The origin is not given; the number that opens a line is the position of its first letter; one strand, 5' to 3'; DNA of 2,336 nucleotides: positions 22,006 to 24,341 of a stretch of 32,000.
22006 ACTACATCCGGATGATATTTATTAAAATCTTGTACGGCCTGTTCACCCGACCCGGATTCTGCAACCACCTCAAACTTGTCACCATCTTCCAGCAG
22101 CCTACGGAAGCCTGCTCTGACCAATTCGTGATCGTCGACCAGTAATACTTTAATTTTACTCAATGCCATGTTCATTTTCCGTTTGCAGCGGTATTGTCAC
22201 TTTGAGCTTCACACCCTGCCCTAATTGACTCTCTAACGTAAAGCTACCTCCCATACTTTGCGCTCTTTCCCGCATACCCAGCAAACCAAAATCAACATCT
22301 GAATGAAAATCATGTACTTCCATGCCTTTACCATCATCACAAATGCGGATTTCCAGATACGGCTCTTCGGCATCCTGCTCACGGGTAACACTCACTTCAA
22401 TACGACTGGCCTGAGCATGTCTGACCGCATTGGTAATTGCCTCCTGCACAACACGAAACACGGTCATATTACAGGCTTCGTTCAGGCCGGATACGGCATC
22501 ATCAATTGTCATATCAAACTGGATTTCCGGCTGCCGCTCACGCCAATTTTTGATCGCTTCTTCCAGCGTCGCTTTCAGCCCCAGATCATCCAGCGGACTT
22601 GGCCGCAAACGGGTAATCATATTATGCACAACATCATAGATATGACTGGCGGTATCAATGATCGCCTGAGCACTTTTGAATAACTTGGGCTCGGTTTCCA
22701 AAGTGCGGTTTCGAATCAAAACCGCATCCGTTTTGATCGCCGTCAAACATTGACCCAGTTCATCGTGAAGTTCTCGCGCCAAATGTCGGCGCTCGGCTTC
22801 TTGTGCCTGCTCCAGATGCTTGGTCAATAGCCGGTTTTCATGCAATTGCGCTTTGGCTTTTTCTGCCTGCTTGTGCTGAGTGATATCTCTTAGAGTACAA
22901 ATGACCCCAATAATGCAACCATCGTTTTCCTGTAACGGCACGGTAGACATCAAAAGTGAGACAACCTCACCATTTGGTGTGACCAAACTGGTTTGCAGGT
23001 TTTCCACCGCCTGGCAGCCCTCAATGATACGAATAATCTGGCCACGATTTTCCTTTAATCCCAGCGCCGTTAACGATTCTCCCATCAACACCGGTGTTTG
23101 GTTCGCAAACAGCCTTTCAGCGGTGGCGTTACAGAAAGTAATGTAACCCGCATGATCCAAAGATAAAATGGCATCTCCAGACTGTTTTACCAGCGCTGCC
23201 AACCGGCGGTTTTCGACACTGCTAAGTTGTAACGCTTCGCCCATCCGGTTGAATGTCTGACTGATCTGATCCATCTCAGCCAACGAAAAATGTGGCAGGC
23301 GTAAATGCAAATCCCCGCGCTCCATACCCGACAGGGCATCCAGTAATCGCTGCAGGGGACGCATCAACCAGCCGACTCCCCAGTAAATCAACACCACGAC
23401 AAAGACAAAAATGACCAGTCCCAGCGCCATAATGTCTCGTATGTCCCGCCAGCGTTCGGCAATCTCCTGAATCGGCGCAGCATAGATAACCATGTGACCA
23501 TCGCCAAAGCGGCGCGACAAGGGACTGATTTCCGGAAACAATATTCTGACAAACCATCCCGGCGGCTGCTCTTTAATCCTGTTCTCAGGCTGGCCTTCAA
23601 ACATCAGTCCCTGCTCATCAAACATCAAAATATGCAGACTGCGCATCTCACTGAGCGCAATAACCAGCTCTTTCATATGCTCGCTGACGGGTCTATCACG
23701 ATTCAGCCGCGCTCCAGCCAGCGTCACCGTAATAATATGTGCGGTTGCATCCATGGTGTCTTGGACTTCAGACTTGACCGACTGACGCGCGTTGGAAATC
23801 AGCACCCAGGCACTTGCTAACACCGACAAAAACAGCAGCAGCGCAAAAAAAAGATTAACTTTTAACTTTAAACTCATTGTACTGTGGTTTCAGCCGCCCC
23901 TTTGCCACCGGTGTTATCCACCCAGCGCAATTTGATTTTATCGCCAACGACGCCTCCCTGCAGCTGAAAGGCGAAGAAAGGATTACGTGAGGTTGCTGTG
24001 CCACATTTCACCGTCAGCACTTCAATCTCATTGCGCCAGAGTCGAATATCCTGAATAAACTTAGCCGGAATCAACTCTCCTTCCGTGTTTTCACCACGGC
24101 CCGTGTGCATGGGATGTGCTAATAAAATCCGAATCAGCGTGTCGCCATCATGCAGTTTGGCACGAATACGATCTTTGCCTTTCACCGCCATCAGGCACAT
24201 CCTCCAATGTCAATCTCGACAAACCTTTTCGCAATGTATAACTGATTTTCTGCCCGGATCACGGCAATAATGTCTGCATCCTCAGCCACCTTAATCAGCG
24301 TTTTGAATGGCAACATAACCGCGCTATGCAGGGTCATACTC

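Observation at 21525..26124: Five-gene translationally coupled operon: BepA-like protease, SoxY, SoxZ, PAS histidine kinase and LuxR regulator, next to xoxF/pqq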

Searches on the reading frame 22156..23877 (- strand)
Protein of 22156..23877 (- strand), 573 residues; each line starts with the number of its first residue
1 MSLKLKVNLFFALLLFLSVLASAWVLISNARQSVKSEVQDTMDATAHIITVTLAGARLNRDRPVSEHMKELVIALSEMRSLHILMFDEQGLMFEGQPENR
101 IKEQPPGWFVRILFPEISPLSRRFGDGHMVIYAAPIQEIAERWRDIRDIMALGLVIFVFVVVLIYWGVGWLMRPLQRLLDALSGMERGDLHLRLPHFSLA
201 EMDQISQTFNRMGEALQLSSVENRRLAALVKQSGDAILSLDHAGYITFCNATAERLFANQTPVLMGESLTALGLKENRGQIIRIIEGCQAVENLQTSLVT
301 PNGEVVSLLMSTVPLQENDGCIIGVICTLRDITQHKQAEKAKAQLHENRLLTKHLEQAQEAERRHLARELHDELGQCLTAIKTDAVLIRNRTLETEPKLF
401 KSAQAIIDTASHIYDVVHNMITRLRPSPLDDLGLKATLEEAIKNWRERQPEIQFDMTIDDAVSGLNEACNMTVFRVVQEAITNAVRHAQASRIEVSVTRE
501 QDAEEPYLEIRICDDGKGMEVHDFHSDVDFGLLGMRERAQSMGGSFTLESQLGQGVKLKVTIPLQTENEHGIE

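Call 5: search_protein_families(library=ncbifam, proteins=[window:22156-23877:-], max_evalue=0.001)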
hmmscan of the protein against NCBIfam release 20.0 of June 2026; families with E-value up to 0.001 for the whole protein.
window:22156-23877:- (573 aa): 41 families (the best 25 are shown)
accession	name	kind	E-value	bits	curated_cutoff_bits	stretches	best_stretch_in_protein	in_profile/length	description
NF008649.0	PRK11644.1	equivalog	3e-54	184.6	408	1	302-564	248-496/499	signal transduction histidine-protein kinase/phosphatase UhpB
NF008184.0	PRK10935.1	equivalog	4.5e-33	114.7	553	1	147-569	151-564/565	nitrate/nitrite two-component system sensor histidine kinase NarQ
NF052443.1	SensHisKinMctS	equivalog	7.8e-32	110.2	700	1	347-568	235-452/457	two-component system sensor histidine kinase MctS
NF052531.1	Strep_LiaS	equivalog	2.6e-26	92.7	450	1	335-564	106-327/328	envelope stress sensor histidine kinase LiaS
NF007896.0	PRK10600.1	equivalog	2.2e-22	79.5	578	1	361-562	389-583/598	nitrate/nitrite two-component system sensor histidine kinase NarX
NF033092.0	HK_WalK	equivalog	1.4e-20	73.4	725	1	129-344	158-374/594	cell wall metabolism sensor histidine kinase WalK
NF008468.0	PRK11360.1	equivalog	3.9e-20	71.8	646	1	138-567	186-611/616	two-component system sensor histidine kinase AtoS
NF046044.1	PnpS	equivalog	1.2e-15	57.5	400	1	174-343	1-171/390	two-component system histidine kinase PnpS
NF047786.1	his_kin_MadS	equivalog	8.8e-14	51.4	500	1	338-563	206-434/434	MadS family sensor histidine kinase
NF008298.1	PRK11086.1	subfamily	1.1e-13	50.5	520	2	222-338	210-319/529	DcuS/MalK family sensor histidine kinase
TIGR02966.1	phoR_proteo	equivalog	1.1e-11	44.3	334.2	1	223-342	5-114/333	phosphate regulon sensor histidine kinase PhoR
TIGR00229.1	sensory_box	domain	1.3e-11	44.7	22.9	1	223-341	4-125/126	PAS domain S-box protein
NF045911.1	TCSHisKinNblS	equivalog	7.1e-11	41.1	1000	1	147-348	180-394/621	two-component system sensor histidine kinase NblS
NF047874.1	MASE3_PAS_HK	subfamily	1.7e-10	40.3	560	1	171-350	228-393/655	MASE3 domain-containing sensor histidine kinase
NF007004.0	PRK09467.1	equivalog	3e-10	39.5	415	1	135-218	146-227/440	two-component system sensor histidine kinase EnvZ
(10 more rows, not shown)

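Call 6: search_protein_families(library=pfam, proteins=[window:22156-23877:-], max_evalue=0.001)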
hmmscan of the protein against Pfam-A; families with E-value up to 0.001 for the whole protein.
window:22156-23877:- (573 aa): 10 families
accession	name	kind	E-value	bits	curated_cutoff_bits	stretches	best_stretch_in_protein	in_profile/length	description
PF00989.32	PAS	-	1.7e-14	54.2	22.6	1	225-332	2-113/113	PAS fold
PF02518.31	HATPase_c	-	1.8e-14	54.5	26.4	1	473-565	6-110/111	Histidine kinase-, DNA gyrase B-, and HSP90-like ATPase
PF07730.19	HisKA_3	-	2.2e-12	47.8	24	1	362-428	1-67/68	Histidine kinase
PF08448.16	PAS_4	-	7.3e-11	42.7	23.1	1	231-336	2-109/110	PAS fold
PF13426.13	PAS_9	-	1e-10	42.2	27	1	235-334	2-103/103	PAS domain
PF00672.30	HAMP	-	3.4e-09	37.3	25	1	168-217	3-52/53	HAMP domain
PF13589.12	HATPase_c_3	-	4.8e-06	27.1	25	1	472-531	2-57/137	Histidine kinase-, DNA gyrase B-, and HSP90-like ATPase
PF13581.12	HATPase_c_2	-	6.3e-06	26.7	27.4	1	464-521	23-81/127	Histidine kinase-like ATPase domain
PF16448.10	LapD_MoxY_N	-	7.9e-05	23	25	1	24-121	2-97/124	LapD/MoxY periplasmic domain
PF13188.13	PAS_8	-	0.0007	19.9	21.8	0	224-258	1-35/65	PAS domain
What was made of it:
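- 22156..23877 (-): HK1: MoxY/MxaY-type sensor kinase (TM, LapD/MoxY periplasmic domain, TM, HAMP, PAS, HisKA_3, HATPase). Pfam domains (call 6).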

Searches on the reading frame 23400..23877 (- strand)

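Call 36: search_protein_families(library=pfam, proteins=[window:23400-23877:-], max_evalue=1)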
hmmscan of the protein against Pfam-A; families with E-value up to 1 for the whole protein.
window:23400-23877:- (159 aa): 1 family
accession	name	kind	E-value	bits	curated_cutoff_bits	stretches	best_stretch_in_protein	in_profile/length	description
PF16448.10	LapD_MoxY_N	-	9.7e-06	25.9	25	1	24-122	2-98/124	LapD/MoxY periplasmic domain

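Call 49: search_solved_structures(query=window:23400-23877:-, max_evalue=10, show_alignments=3)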
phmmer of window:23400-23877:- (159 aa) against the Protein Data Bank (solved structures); distinct sequences matched with E-value up to 10: 1.
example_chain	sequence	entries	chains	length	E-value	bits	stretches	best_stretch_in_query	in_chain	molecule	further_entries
4u64_A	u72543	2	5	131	0.32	14.1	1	24-129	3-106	Two component histidine kinase, GGDEF domain protein/EAL domain protein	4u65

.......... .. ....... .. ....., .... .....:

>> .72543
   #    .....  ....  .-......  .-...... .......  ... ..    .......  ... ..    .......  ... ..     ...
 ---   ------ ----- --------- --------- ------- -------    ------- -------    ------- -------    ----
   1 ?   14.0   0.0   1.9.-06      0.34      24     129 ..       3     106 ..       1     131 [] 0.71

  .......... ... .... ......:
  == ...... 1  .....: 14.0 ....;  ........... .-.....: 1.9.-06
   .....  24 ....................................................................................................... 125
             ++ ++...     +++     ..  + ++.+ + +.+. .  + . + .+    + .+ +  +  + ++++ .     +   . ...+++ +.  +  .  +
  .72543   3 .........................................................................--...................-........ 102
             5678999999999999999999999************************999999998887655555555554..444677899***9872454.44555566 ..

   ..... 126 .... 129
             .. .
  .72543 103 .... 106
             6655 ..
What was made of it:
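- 22156..23877 (-): Weak alignment to the LapD-homologue periplasmic domain 4u64 (call 49).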

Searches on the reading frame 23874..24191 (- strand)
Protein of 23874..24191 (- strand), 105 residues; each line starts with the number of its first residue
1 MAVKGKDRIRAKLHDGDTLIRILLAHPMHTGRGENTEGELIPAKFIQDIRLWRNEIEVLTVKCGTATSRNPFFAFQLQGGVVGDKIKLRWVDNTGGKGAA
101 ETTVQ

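Call 5: search_protein_families(library=ncbifam, proteins=[window:23874-24191:-], max_evalue=0.001)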
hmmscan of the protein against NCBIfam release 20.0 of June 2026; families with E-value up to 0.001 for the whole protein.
window:23874-24191:- (105 aa): 2 families
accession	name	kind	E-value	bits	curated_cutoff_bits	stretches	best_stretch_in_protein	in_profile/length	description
TIGR04490.1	SoxZ_true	equivalog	3.2e-27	94.3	76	1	8-103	1-97/98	thiosulfate oxidation carrier complex protein SoxZ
TIGR04557.1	fuse_rel_SoxYZ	equivalog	1.4e-11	44.1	140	1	13-96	140-223/226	quinoprotein dehydrogenase-associated SoxYZ-like carrier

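Call 6: search_protein_families(library=pfam, proteins=[window:23874-24191:-], max_evalue=0.001)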
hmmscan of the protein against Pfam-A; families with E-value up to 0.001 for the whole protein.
window:23874-24191:- (105 aa): 1 family
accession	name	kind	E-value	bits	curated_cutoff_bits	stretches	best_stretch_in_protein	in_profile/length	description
PF08770.17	SoxZ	-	8.2e-26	90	25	1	10-102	2-97/98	Sulphur oxidation protein SoxZ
